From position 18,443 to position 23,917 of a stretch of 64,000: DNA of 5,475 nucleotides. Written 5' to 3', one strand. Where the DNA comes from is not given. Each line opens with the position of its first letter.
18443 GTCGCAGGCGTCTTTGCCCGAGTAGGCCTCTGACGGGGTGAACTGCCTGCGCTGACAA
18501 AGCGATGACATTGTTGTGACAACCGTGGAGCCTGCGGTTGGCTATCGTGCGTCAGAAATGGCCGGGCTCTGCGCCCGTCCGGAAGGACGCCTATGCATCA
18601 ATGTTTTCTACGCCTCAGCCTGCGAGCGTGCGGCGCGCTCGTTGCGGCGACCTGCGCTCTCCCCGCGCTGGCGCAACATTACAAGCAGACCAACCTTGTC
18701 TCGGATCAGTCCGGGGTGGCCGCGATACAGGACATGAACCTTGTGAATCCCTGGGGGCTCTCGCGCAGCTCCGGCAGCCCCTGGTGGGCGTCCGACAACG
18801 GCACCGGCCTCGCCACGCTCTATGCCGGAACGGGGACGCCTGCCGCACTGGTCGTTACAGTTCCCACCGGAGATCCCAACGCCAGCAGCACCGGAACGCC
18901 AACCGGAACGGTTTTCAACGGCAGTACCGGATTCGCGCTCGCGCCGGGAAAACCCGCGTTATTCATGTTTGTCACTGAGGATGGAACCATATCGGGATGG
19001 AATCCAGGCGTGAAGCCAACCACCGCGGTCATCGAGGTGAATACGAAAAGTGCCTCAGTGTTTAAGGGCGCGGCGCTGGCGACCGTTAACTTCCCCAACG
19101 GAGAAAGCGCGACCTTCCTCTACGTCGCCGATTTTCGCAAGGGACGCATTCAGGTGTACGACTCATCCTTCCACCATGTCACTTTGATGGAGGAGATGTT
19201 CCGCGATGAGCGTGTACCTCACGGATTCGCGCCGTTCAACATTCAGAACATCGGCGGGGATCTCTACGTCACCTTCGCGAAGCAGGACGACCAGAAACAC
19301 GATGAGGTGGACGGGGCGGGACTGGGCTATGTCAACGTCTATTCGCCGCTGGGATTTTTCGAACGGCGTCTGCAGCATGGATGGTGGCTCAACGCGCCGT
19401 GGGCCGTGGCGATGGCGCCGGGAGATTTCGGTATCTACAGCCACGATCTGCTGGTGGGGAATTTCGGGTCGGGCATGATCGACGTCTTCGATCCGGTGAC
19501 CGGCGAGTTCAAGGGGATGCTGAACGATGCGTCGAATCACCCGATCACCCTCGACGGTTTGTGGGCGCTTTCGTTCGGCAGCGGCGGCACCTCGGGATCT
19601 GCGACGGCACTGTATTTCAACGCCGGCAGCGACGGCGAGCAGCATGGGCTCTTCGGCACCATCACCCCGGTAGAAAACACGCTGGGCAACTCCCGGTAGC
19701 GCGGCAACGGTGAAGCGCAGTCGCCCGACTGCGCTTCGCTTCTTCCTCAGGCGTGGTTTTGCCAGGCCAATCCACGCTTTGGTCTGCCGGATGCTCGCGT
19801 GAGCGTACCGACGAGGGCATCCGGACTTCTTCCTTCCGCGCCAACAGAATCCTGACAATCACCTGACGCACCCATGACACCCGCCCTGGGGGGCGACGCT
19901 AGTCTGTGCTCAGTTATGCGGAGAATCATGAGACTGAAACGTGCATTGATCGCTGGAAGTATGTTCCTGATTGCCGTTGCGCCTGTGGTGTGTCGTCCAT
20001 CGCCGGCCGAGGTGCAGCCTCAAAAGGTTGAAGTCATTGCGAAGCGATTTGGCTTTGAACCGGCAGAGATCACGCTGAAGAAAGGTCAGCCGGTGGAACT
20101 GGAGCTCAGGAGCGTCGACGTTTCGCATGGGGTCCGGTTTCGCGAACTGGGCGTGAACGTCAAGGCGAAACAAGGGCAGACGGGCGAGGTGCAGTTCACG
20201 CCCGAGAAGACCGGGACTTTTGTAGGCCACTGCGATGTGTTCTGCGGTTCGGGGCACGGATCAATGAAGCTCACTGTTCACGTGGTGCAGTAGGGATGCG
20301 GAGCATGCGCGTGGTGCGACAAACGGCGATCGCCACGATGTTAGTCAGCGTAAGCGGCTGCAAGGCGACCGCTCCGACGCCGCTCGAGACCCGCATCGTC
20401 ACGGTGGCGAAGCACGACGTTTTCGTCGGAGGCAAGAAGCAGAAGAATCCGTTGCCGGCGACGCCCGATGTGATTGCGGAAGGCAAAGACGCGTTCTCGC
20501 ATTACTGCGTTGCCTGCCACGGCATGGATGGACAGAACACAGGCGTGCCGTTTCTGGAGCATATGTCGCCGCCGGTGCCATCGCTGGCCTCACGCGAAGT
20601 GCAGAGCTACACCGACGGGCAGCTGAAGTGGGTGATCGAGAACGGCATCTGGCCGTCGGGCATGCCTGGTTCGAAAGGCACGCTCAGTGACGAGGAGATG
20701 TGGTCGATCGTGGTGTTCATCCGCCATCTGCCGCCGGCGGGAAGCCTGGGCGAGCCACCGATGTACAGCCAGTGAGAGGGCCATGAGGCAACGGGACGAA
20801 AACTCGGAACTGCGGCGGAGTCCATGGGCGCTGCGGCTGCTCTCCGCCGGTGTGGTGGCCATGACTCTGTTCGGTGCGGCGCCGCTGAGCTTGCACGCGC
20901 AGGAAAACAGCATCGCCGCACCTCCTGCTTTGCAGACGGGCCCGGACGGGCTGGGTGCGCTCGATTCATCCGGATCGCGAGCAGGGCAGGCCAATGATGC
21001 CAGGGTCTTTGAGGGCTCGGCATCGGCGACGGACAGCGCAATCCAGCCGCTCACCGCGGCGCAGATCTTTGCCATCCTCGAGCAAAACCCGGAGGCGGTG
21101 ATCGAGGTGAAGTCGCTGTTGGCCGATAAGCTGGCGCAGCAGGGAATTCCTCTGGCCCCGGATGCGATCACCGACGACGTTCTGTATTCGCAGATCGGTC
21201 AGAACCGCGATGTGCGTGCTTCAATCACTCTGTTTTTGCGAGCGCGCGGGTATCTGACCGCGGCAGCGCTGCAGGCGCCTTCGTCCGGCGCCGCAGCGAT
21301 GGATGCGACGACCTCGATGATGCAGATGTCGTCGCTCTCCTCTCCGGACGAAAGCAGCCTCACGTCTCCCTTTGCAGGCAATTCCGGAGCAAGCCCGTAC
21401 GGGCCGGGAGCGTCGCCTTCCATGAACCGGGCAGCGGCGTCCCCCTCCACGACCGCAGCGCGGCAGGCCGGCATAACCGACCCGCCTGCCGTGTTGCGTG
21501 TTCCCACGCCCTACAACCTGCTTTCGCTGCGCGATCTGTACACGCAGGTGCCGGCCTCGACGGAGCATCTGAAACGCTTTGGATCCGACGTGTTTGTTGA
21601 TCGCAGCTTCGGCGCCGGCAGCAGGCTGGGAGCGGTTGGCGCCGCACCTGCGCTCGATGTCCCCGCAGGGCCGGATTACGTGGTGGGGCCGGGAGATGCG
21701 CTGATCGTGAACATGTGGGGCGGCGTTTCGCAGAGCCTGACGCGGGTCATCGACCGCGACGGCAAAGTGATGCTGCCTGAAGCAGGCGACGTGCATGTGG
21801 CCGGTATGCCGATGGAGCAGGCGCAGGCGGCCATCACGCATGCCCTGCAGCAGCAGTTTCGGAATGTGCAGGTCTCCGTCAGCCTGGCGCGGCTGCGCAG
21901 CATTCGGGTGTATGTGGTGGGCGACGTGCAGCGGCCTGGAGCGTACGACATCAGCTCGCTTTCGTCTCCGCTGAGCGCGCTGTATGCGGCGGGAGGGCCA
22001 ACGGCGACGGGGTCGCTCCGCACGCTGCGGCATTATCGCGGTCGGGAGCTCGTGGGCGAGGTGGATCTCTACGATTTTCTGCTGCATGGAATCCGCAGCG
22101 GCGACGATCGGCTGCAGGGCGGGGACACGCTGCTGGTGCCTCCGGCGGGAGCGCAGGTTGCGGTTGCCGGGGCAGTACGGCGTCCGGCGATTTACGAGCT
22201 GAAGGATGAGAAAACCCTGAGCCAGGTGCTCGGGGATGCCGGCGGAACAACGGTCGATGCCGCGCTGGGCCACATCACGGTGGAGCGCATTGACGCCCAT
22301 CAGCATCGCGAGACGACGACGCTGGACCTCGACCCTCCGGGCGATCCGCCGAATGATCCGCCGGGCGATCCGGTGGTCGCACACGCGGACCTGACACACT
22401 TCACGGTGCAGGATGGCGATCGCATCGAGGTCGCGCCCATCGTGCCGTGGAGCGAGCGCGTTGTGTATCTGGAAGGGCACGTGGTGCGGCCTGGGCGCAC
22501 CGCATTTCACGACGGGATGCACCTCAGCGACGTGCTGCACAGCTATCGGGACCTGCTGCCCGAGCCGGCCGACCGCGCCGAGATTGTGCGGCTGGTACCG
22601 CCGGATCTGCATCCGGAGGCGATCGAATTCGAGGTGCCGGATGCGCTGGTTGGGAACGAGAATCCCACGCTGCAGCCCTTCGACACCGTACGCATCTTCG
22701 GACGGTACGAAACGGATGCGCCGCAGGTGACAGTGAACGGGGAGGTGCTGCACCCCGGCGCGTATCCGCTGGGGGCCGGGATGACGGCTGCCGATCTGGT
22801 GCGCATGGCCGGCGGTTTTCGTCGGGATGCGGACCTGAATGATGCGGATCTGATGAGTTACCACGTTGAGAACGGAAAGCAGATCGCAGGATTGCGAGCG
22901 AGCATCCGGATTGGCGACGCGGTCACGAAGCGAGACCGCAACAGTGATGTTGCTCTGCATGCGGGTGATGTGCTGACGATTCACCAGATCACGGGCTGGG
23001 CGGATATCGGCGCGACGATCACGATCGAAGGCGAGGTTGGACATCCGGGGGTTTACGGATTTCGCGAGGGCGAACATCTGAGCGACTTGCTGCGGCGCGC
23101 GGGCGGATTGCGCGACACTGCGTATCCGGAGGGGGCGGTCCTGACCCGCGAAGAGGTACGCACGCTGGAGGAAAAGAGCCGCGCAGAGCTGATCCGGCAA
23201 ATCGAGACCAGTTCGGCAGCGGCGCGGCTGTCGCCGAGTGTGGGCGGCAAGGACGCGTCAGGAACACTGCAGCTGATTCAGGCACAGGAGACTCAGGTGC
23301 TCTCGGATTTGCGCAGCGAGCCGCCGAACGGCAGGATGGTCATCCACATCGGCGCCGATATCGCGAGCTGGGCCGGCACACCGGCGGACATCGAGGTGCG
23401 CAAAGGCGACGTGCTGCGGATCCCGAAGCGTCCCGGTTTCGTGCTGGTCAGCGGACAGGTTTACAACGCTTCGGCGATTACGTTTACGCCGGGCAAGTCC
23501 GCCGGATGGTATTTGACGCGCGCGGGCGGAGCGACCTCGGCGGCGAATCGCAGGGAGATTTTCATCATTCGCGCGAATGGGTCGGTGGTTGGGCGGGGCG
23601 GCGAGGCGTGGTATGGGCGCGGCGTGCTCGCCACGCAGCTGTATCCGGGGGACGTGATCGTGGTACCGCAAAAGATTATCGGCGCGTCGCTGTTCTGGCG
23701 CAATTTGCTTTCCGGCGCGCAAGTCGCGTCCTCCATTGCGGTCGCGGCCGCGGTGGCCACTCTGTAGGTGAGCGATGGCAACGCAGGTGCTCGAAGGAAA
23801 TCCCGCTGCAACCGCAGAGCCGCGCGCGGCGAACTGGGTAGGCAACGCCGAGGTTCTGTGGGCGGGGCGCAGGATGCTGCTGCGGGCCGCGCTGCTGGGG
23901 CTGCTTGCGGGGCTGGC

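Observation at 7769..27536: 11-bp-phased TGACAWW direct repeats recur in six promoter regions: a candidate regulon of the local OmpR-family two-component system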

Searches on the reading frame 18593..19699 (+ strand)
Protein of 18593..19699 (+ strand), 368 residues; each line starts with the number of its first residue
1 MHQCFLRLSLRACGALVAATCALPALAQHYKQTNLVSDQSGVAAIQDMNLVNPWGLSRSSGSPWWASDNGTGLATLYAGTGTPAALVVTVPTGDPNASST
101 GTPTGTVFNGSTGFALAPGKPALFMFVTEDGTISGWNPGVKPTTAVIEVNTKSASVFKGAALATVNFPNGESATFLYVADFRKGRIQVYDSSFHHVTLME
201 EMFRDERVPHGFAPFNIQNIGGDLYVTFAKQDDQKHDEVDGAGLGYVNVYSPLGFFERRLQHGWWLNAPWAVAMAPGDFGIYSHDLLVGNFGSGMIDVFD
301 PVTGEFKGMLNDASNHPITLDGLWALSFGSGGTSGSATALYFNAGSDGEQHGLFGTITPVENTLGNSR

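Call 12: search_protein_families(library=pfam, proteins=[window:18593-19699:+])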
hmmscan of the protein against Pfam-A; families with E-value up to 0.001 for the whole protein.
window:18593-19699:+ (368 aa): 0 families

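Call 36: search_protein_families(library=ncbifam, proteins=[window:18593-19699:+], max_evalue=0.01)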
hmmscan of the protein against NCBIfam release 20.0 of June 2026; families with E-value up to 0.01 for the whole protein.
window:18593-19699:+ (368 aa): 1 family
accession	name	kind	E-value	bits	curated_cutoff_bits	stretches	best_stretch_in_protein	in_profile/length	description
TIGR03118.1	PEPCTERM_chp_1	hypoth_equivalog_domain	1.9e-102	342.7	79.95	1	30-358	1-335/336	TIGR03118 family protein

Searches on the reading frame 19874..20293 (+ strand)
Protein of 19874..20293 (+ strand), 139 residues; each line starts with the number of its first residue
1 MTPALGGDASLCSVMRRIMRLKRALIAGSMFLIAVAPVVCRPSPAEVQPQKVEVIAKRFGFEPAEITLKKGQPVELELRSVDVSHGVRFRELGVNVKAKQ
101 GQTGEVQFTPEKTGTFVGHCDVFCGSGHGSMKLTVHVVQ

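Call 12: search_protein_families(library=pfam, proteins=[window:19874-20293:+])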
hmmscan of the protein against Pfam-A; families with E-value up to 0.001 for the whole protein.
window:19874-20293:+ (139 aa): 2 families
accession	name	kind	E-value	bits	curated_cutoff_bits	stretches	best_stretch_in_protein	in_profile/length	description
PF13473.12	Cupredoxin_1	-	4.7e-12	46.3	27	1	31-128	3-99/104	Cupredoxin-like domain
PF00116.26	COX2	-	7e-08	32.9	22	1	66-137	48-119/120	Cytochrome C oxidase subunit II, periplasmic domain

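Call 36: search_protein_families(library=ncbifam, proteins=[window:19928-20293:+], max_evalue=0.01)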
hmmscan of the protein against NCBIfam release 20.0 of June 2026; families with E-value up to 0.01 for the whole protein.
window:19928-20293:+ (121 aa): 10 families
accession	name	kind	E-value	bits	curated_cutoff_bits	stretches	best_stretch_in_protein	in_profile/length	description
TIGR02866.1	CoxB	equivalog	2.7e-14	53.2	147.7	1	47-120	119-192/202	cytochrome c oxidase subunit II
NF050117.1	aa3_CtaC_Actin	exception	1.8e-13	50.3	250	1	45-121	158-234/244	aa3-type cytochrome oxidase subunit II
TIGR04246.1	nitrous_NosZ_Gp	equivalog_domain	3.3e-09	35.6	625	1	33-117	486-574/578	Sec-dependent nitrous-oxide reductase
NF052460.1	L-NosZ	equivalog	2e-07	29.9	700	1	33-117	380-476/480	clade III lactonase-type nitrous-oxide reductase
TIGR04244.1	nitrous_NosZ_RR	equivalog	1.2e-05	24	625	1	36-115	539-622/627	TAT-dependent nitrous-oxide reductase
TIGR03096.1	nitroso_cyanin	equivalog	1.3e-05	24.9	142.85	1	43-108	58-124/135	nitrosocyanin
NF041074.2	quin_ox_SoxA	equivalog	4.4e-05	23.4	110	1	39-119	70-153/154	proton pump complex quinol oxidase subunit SoxA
TIGR01433.1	CyoA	equivalog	0.0015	18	266.2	1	47-120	140-213/226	ubiquinol oxidase subunit II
NF007816.0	PRK10525.1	equivalog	0.0093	15.1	511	0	47-117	152-222/318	cytochrome o ubiquinol oxidase subunit II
TIGR01432.1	QOXA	equivalog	0.0099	15.2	240.95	0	48-119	142-213/227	cytochrome aa3 quinol oxidase subunit II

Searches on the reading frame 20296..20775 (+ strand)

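Call 12: search_protein_families(library=pfam, proteins=[window:20296-20775:+])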
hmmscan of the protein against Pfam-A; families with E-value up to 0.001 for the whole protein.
window:20296-20775:+ (159 aa): 2 families
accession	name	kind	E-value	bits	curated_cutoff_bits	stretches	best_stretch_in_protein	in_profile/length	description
PF13442.11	Cytochrome_CBB3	-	2.3e-13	50.7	27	1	60-142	3-68/68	Cytochrome C oxidase, cbb3-type, subunit III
PF00034.26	Cytochrom_C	-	1.2e-09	39.8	21.3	1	60-145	1-89/90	Cytochrome c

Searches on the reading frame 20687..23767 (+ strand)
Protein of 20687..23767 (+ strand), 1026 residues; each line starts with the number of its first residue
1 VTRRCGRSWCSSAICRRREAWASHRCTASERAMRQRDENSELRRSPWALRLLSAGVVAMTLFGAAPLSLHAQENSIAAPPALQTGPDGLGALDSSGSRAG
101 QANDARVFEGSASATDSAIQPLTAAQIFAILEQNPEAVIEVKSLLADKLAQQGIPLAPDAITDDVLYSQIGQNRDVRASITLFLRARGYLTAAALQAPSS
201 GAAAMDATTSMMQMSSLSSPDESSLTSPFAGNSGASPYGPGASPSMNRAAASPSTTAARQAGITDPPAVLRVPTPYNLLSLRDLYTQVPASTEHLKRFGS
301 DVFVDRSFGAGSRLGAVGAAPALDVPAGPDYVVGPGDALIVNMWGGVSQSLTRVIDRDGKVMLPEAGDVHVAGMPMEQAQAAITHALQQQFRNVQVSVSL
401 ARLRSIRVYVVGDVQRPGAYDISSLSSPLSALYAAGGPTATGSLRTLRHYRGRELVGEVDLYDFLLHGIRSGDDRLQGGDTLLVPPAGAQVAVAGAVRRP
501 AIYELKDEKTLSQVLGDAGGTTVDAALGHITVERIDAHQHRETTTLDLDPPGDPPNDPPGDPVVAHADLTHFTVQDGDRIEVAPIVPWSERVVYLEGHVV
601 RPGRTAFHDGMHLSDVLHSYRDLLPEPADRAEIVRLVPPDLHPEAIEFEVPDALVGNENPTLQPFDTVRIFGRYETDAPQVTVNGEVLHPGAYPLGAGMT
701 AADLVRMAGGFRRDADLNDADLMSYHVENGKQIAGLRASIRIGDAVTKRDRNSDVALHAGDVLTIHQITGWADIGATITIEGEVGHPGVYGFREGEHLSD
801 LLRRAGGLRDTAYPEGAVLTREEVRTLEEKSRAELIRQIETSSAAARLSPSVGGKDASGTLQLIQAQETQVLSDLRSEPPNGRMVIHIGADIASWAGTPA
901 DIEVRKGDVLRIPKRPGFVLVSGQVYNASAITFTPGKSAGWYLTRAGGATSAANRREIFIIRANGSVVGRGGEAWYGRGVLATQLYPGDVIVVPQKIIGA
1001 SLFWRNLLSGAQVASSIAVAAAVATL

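Call 12: search_protein_families(library=pfam, proteins=[window:20687-23767:+])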
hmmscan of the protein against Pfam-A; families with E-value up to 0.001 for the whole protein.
window:20687-23767:+ (1026 aa): 3 families
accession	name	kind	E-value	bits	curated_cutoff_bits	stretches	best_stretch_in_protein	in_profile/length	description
PF10531.15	SLBB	-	2.5e-44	149.3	27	4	491-537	2-47/55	SLBB domain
PF22461.2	SLBB_2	-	3.8e-30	104.2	27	2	407-484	2-79/79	SLBB domain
PF02563.21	Poly_export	-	3.2e-20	72.5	28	1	326-400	2-76/77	Polysaccharide biosynthesis/export protein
